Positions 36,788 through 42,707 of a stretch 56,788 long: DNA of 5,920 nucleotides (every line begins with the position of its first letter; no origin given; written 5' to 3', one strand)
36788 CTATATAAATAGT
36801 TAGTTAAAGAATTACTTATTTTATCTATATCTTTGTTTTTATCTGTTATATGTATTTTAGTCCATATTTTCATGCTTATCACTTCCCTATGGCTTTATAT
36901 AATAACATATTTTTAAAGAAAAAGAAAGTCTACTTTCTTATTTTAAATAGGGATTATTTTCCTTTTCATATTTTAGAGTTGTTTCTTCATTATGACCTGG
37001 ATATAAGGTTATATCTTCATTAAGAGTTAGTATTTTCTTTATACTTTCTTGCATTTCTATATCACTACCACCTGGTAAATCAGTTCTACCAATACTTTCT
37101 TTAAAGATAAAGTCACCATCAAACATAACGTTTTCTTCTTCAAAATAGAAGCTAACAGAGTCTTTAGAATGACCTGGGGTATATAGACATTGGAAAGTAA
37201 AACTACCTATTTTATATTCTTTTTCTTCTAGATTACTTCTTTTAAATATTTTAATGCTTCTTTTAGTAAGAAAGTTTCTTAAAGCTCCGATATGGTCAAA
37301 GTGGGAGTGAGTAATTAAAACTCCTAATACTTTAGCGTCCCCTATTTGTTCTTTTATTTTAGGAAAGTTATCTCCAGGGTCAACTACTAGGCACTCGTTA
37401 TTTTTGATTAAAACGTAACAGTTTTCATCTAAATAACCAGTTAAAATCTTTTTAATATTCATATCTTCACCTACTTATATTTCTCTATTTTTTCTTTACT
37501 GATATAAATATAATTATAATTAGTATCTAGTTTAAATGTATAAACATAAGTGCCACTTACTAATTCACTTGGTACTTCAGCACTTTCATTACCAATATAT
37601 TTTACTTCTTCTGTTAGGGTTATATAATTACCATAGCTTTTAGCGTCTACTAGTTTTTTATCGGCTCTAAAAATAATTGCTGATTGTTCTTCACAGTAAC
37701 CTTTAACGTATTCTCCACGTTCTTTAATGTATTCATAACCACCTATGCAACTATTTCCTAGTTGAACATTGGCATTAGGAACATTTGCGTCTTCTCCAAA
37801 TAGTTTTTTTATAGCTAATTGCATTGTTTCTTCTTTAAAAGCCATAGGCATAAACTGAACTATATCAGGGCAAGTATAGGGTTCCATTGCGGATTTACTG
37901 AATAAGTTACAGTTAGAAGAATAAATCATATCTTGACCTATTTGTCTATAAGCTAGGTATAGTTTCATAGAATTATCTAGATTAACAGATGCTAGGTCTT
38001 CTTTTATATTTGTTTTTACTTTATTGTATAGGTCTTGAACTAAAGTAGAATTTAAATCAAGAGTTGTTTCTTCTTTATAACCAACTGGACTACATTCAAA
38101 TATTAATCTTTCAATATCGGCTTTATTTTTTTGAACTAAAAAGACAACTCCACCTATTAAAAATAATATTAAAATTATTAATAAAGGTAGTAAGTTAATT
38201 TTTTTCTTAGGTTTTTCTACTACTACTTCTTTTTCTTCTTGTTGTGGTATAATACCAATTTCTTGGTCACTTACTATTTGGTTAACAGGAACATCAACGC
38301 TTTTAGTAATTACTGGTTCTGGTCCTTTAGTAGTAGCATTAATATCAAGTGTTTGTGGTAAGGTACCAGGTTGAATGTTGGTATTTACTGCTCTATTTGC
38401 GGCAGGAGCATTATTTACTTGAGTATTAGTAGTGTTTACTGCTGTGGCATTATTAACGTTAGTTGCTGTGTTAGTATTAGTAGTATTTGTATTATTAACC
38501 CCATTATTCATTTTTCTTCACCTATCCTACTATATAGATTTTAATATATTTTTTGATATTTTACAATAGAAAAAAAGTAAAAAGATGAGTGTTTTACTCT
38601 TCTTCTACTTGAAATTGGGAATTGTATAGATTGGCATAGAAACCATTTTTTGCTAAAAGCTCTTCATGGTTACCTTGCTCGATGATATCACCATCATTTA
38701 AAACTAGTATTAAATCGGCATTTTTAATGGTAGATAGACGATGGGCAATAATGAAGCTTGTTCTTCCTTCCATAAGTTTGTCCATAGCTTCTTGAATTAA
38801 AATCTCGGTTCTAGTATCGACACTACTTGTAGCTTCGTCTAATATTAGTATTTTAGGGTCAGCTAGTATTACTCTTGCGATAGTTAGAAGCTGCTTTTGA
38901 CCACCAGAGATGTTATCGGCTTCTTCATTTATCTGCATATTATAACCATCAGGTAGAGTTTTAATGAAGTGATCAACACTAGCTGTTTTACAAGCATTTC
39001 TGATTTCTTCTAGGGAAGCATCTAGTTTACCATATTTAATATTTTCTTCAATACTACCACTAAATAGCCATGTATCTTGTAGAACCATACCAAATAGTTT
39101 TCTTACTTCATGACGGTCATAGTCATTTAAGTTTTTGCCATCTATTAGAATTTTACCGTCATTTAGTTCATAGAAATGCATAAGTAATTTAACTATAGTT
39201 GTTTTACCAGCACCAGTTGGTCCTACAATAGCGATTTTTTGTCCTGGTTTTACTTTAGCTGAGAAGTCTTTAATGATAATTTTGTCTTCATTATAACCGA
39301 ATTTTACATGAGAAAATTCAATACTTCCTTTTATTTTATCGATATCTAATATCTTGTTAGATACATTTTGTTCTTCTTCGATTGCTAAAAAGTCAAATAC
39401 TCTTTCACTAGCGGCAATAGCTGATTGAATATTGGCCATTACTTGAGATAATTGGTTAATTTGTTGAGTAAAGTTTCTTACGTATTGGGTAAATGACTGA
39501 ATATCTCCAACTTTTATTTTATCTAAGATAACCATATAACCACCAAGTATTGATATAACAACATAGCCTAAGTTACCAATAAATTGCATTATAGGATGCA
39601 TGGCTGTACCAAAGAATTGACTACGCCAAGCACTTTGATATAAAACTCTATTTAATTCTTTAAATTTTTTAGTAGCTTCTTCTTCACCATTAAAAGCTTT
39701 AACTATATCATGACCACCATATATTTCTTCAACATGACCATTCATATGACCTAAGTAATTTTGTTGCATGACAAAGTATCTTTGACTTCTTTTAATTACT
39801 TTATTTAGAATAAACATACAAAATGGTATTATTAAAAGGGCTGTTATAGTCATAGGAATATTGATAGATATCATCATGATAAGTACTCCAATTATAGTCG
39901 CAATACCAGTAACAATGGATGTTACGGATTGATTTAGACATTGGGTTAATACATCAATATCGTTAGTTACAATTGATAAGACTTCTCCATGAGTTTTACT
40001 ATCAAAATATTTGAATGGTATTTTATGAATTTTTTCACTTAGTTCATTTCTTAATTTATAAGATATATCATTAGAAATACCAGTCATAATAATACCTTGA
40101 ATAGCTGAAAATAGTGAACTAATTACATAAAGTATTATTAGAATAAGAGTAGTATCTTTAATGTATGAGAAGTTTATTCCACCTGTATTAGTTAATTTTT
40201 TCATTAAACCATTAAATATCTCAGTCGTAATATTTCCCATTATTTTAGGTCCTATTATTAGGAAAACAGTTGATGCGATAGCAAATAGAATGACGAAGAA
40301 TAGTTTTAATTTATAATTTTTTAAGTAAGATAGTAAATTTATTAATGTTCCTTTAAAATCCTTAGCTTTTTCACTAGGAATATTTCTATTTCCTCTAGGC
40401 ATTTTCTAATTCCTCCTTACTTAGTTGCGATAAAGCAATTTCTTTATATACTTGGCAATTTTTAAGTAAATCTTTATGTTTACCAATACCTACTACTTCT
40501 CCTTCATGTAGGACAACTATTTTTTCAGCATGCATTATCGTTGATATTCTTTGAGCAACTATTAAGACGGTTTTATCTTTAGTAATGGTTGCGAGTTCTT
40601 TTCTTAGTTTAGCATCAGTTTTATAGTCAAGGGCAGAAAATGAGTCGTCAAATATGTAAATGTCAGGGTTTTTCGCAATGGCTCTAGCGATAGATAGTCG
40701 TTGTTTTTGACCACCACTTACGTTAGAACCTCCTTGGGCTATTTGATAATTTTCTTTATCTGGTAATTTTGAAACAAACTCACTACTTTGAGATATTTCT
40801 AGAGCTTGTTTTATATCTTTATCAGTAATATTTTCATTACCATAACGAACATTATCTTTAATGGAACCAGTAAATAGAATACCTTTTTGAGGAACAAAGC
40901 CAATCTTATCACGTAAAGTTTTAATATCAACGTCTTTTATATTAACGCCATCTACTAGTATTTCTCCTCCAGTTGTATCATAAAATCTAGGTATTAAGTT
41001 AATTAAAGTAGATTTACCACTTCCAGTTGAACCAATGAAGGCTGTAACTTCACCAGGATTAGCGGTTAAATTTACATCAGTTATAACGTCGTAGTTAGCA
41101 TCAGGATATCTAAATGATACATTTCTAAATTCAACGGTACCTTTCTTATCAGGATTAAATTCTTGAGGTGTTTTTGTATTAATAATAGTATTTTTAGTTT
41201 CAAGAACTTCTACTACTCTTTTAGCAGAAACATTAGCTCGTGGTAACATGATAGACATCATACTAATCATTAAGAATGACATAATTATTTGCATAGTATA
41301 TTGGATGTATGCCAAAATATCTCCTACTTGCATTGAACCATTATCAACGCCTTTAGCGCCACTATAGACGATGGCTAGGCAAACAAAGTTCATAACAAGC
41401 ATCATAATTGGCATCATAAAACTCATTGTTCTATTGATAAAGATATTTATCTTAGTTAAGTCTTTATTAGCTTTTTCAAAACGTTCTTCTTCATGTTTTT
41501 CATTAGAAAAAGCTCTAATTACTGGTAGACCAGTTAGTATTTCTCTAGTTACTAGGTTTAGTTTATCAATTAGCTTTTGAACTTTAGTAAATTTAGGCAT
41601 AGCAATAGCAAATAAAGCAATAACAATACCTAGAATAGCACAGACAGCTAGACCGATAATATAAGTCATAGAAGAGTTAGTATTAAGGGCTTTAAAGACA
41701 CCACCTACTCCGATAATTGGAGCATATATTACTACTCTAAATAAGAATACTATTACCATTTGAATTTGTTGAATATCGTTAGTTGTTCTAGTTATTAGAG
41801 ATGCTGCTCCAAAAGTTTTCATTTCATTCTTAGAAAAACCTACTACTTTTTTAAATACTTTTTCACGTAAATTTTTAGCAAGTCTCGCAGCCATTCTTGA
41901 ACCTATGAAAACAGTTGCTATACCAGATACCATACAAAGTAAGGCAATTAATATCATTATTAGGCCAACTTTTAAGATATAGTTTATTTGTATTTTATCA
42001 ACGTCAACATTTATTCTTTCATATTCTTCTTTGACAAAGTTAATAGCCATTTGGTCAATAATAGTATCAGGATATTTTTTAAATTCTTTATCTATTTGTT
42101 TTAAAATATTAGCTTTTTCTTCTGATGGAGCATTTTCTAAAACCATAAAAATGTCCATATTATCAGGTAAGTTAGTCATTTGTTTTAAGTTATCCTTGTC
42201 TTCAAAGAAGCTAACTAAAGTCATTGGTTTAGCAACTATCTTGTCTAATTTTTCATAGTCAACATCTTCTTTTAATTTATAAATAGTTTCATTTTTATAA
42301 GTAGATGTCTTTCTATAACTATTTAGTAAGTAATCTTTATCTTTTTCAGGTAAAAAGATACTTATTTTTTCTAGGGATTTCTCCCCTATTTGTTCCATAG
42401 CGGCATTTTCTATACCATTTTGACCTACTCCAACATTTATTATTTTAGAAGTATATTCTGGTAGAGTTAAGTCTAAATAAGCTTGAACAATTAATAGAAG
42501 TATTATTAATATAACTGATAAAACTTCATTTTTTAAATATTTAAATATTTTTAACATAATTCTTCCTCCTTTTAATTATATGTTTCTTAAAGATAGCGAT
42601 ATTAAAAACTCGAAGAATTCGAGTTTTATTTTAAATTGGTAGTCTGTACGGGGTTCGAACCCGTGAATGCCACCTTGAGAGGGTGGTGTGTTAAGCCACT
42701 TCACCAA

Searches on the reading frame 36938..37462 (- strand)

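Call 47: search_protein_families(library=pfam, proteins=[window:36938-37462:-], max_evalue=0.00001)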
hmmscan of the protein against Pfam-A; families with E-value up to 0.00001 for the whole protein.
window:36938-37462:- (174 aa): 1 family
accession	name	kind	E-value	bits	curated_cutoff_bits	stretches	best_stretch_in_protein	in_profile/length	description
PF00753.33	Lactamase_B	-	2.8e-24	86.6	22.7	2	12-77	5-76/196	Metallo-beta-lactamase superfamily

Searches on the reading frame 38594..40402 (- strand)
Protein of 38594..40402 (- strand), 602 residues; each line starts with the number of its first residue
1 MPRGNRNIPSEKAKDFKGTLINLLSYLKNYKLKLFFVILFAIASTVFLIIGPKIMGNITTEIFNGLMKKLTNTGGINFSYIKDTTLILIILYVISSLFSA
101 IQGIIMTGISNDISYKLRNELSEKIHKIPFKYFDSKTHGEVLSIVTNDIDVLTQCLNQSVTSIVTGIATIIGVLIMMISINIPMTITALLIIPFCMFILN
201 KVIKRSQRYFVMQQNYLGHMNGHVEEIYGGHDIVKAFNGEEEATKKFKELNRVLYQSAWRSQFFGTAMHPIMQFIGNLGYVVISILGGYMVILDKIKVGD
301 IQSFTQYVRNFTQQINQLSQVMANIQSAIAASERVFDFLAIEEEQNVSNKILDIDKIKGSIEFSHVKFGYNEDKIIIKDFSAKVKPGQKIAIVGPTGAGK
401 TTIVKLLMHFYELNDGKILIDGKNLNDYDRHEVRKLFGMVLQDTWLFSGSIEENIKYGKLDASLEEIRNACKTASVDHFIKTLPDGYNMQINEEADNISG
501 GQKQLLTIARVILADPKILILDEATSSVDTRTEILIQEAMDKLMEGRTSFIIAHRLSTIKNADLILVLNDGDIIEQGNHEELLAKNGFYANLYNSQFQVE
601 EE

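Call 5: search_protein_families(library=pfam, proteins=[window:38594-40402:-], max_evalue=1)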
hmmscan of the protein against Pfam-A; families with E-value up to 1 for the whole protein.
window:38594-40402:- (602 aa): 33 families (the best 25 are shown)
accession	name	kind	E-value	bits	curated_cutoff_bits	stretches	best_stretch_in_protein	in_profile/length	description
PF00664.28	ABC_membrane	-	1.4e-42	146.7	28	1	34-312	1-271/274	ABC transporter transmembrane region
PF00005.33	ABC_tran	-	1.6e-31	110.2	25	1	378-526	2-137/137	ABC transporter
PF02463.25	SMC_N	-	4.7e-05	23.3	40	1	414-565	107-208/220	RecF/RecN/SMC N terminal domain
PF13401.12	AAA_22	-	4.8e-05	24.1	27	1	390-499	8-97/130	AAA domain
PF13304.12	AAA_21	-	0.00067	20.2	27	1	489-552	229-295/304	AAA domain, putative AbiEii toxin, Type IV TA system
PF13748.11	ABC_membrane_3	-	0.0017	18.2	27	1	153-217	109-173/237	ABC transporter transmembrane region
PF01594.21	AI-2E_transport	-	0.0029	17.3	34.3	1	156-233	35-110/327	AI-2E family transporter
PF00004.35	AAA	-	0.0032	18.3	21.2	1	392-411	3-22/131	ATPase family associated with various cellular activities (AAA)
PF13173.12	AAA_14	-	0.0038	17.7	27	1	390-429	5-44/129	AAA domain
PF09818.15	ABC_ATPase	-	0.0041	16.6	23.2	1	470-546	131-207/283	P-loop domain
PF12846.13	AAA_10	-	0.0063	16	27.5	1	388-424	22-59/362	AAA-like domain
PF00270.35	DEAD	-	0.0072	16.5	26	1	384-408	11-35/167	DEAD/DEAH box helicase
PF20720.3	nSTAND3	-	0.008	16.3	27.2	1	388-431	18-60/155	Novel STAND NTPase 3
PF02367.23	TsaE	-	0.01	16.2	26.6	1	376-413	10-47/128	Threonylcarbamoyl adenosine biosynthesis protein TsaE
PF13604.12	AAA_30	-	0.012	15.8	27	1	390-418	21-49/191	AAA domain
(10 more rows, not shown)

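Call 6: search_protein_families(library=ncbifam, proteins=[window:38594-40402:-], max_evalue=0.1)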
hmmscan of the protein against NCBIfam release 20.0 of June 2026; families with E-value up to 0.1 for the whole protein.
window:38594-40402:- (602 aa): 189 families (the best 25 are shown)
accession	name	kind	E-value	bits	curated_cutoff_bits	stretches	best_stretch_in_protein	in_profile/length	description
TIGR02203.1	MsbA_lipidA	equivalog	1.1e-133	446.7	602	1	23-598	5-571/572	lipid A export permease/ATP-binding protein MsbA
TIGR02204.1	MsbA_rel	hypoth_equivalog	5.8e-123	411.5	780.4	1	19-597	5-576/576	ABC transporter, permease/ATP-binding protein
TIGR00958.1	3a01208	subfamily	3.5e-121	405.7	874.6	1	14-592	143-710/711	antigen peptide transporter 2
NF052233.1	CphA_assoc_ABC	equivalog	5.3e-118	395.4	880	1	17-599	169-746/766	cyanophycin metabolism-associated ABC transporter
NF008381.0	PRK11176.1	equivalog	1.4e-106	357.2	867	1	66-598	47-581/582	lipid A ABC transporter ATP-binding protein/permease MsbA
NF010178.0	PRK13657.1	equivalog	1.4e-105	354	733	1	23-601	10-575/588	glucan ABC transporter ATP-binding protein/ permease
NF045513.1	HepA_fam_ABC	equivalog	3.3e-103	346.2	725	1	85-596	99-609/610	heterocyst formation ABC transporter subunit HepA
TIGR01846.1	type_I_sec_HlyB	subfamily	5.1e-99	332.4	725.55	1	29-596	136-692/694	type I secretion system permease/ATPase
TIGR03796.1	NHLM_micro_ABC1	equivalog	1.4e-96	324.4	853.3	1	24-592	146-708/710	NHLP family bacteriocin export ABC transporter peptidase/permease/ATPase subunit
NF008056.1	PRK10790.1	equivalog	2.1e-95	320.4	746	1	12-598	3-577/584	SmdB family multidrug efflux ABC transporter permease/ATP-binding protein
TIGR03797.1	NHLM_micro_ABC2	equivalog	1.2e-93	314.9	709.4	1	26-596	130-685/686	NHLP bacteriocin export ABC transporter permease/ATPase subunit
TIGR03375.1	type_I_sec_LssB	subfamily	1e-89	301.7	693.1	1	89-586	196-692/696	type I secretion system permease/ATPase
TIGR01193.1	bacteriocin_ABC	subfamily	1.3e-86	291.7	523.85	1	14-594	138-707/708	peptide cleavage/export ABC transporter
TIGR01192.1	chvA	subfamily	7e-85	285.8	585.4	1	82-594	53-568/585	glucan export ABC transporter ATP-binding protein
NF008055.0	PRK10789.1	equivalog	2.5e-80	270.6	845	1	29-596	14-571/590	SmdA family multidrug ABC transporter permease/ATP-binding protein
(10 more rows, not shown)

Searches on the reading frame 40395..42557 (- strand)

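Call 5: search_protein_families(library=pfam, proteins=[window:40395-42557:-], max_evalue=1)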
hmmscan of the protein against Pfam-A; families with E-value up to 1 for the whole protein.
window:40395-42557:- (720 aa): 9 families
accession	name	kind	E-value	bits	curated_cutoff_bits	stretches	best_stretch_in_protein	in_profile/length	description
PF00664.28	ABC_membrane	-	4.4e-32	112.3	28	1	194-428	40-274/274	ABC transporter transmembrane region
PF00005.33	ABC_tran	-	1.6e-29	103.7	25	1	493-640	2-136/137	ABC transporter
PF02463.25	SMC_N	-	0.00037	20.4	40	1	519-683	97-211/220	RecF/RecN/SMC N terminal domain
PF13555.12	AAA_29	-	0.0018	18.5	27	1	495-519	15-39/61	P-loop containing region of AAA domain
PF03193.22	RsgA_GTPase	-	0.0023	18.2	30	1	501-522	106-126/174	RsgA GTPase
PF24620.1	DUF7625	-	0.024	15.1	27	1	565-597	37-69/95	Domain of unknown function (DUF7625)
PF16235.10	DUF4894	-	0.05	14.4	28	1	626-707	25-100/122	Domain of unknown function (DUF4894)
PF13604.12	AAA_30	-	0.068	13.3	27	1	497-535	13-51/191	AAA domain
PF09893.14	DUF2120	-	0.071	13.6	25.3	1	144-188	60-106/136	Uncharacterized protein conserved in archaea (DUF2120)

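Call 6: search_protein_families(library=ncbifam, proteins=[window:40395-42557:-], max_evalue=0.1)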
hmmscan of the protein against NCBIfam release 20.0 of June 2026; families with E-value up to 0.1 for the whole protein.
window:40395-42557:- (720 aa): 176 families (the best 25 are shown)
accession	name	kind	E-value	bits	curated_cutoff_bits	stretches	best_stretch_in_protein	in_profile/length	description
TIGR02204.1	MsbA_rel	hypoth_equivalog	1.8e-105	353.8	780.4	1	193-711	56-575/576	ABC transporter, permease/ATP-binding protein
TIGR02203.1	MsbA_lipidA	equivalog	2.9e-103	346.3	602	1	173-707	47-565/572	lipid A export permease/ATP-binding protein MsbA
TIGR00958.1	3a01208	subfamily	3.2e-96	323.2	874.6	2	201-707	207-710/711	antigen peptide transporter 2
NF052233.1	CphA_assoc_ABC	equivalog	2.3e-89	300.7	880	1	192-716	227-748/766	cyanophycin metabolism-associated ABC transporter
NF045513.1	HepA_fam_ABC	equivalog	6.2e-88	295.7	725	1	186-700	86-598/610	heterocyst formation ABC transporter subunit HepA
NF010178.0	PRK13657.1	equivalog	1.1e-80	271.8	733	1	200-712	58-571/588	glucan ABC transporter ATP-binding protein/ permease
TIGR03375.1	type_I_sec_LssB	subfamily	4.4e-76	256.6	693.1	1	233-702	227-693/696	type I secretion system permease/ATPase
TIGR01846.1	type_I_sec_HlyB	subfamily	1.2e-75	255.2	725.55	1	198-709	182-690/694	type I secretion system permease/ATPase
NF008055.0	PRK10789.1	equivalog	1.2e-73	248.5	845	1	190-712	52-572/590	SmdA family multidrug ABC transporter permease/ATP-binding protein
NF008381.0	PRK11176.1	equivalog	2e-72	244.4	867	1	188-712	58-580/582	lipid A ABC transporter ATP-binding protein/permease MsbA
TIGR03797.1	NHLM_micro_ABC2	equivalog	4.6e-72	243.5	709.4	1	192-711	173-685/686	NHLP bacteriocin export ABC transporter permease/ATPase subunit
NF008364.0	PRK11160.1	equivalog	5.3e-72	243.2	630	1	224-707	89-571/575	heme ABC transporter ATP-binding protein/permease CydC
TIGR03796.1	NHLM_micro_ABC1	equivalog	4.7e-68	230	853.3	1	194-706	197-707/710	NHLP family bacteriocin export ABC transporter peptidase/permease/ATPase subunit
NF008056.1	PRK10790.1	equivalog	3.6e-67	227.2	746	1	186-718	54-582/584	SmdB family multidrug efflux ABC transporter permease/ATP-binding protein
TIGR02857.1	CydD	equivalog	1.7e-66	225.3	435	2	441-683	290-529/529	thiol reductant ABC exporter subunit CydD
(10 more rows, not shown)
